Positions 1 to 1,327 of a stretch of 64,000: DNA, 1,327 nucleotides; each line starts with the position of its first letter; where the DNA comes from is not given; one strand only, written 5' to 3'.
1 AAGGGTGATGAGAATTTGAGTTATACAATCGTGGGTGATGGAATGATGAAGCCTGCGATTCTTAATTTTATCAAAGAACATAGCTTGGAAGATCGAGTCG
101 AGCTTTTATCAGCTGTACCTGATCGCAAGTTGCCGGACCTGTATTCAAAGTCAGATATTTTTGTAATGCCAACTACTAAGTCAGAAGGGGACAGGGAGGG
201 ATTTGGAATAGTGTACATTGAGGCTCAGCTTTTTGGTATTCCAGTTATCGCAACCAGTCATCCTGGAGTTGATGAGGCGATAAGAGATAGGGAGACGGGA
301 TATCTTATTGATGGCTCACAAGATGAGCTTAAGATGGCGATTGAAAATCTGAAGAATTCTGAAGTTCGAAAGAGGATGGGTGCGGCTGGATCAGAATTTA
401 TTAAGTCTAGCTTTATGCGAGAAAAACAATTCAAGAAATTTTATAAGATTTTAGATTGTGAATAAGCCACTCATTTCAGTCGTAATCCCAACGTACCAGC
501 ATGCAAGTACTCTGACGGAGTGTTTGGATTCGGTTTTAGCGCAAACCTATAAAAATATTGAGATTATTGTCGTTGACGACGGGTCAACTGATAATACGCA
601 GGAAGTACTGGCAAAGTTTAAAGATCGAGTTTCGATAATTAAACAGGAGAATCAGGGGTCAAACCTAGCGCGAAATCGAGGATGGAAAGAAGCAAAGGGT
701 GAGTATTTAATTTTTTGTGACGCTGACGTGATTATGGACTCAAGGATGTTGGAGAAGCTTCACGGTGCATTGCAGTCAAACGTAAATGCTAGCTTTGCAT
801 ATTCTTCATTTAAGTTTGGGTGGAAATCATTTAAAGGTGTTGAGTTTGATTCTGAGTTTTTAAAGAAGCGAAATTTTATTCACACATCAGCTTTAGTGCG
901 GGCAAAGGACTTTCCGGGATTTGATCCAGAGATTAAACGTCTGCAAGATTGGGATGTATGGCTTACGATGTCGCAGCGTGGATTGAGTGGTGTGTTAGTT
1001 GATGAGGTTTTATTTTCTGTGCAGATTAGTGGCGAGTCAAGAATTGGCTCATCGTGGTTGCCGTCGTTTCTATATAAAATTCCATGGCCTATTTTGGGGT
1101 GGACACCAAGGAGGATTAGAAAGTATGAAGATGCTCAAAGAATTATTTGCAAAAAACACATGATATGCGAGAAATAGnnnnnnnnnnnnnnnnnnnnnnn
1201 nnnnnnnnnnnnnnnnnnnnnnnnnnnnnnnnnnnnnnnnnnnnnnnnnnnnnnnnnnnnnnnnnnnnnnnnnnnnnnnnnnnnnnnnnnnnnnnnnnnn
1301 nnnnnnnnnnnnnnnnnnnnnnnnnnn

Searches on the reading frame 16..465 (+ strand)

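Call 40: search_protein_families(library=pfam, max_evalue=0.00001, proteins=[window:16-465:+])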
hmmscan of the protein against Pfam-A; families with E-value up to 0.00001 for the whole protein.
window:16-465:+ (149 aa): 2 families
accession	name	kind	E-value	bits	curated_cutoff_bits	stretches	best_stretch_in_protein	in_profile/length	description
PF00534.26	Glycos_transf_1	-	2.4e-26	92.7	26.4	1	3-126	50-170/172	Glycosyl transferases group 1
PF13692.12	Glyco_trans_1_4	-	4.1e-22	79.4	27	1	3-112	36-139/142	Glycosyl transferases group 1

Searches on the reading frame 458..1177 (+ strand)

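Call 40: search_protein_families(library=pfam, max_evalue=0.00001, proteins=[window:458-1177:+])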
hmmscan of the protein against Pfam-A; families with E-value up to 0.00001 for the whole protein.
window:458-1177:+ (239 aa): 3 families
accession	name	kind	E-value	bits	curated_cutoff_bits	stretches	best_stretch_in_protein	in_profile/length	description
PF00535.33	Glycos_transf_2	-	5.9e-36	124.4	23.3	1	7-128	1-126/168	Glycosyl transferase family 2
PF10111.15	Glyco_tranf_2_2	-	3e-17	63.4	27.3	1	7-121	1-127/276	Glycosyltransferase like family 2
PF13641.12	Glyco_tranf_2_3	-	8.6e-15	55.8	27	1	6-106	3-112/230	Glycosyltransferase like family 2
